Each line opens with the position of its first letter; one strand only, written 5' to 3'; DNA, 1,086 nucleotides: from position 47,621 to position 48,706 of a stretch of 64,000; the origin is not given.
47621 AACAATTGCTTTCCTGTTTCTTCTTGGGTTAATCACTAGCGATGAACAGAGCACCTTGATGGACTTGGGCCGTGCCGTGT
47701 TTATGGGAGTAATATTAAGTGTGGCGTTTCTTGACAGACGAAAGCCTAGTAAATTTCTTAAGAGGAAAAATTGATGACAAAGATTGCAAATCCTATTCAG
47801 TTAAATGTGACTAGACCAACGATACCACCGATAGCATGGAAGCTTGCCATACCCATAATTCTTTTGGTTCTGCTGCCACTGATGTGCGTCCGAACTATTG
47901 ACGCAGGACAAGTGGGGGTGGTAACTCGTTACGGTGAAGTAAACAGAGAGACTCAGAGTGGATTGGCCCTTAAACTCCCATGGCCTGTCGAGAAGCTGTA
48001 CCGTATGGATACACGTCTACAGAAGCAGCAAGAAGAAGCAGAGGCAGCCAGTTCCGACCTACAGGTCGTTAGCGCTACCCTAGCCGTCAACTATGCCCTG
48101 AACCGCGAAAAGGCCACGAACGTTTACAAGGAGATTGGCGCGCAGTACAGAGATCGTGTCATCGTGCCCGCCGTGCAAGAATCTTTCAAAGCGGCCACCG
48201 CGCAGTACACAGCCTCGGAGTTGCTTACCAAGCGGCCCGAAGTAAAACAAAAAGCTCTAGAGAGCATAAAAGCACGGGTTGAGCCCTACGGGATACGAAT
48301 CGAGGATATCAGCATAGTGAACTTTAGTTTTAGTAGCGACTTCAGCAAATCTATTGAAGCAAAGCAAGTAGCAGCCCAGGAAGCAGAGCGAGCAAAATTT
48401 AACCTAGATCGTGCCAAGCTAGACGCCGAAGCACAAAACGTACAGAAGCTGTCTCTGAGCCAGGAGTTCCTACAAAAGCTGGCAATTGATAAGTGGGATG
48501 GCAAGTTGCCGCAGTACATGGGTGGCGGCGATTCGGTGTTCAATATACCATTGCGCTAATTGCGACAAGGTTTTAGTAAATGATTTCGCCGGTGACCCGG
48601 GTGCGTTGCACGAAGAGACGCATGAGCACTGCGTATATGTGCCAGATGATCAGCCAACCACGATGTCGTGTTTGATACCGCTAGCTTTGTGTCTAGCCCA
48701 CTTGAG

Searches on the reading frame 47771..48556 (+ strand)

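Call 88: search_protein_families(library=pfam, max_evalue=0.0001, proteins=[window:47771-48556:+])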
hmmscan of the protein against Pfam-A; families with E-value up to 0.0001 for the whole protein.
window:47771-48556:+ (262 aa): 1 family
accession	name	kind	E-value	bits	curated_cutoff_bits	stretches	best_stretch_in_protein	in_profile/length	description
PF01145.31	Band_7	-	3.4e-31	109.1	23.6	1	42-210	2-167/176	SPFH domain / Band 7 family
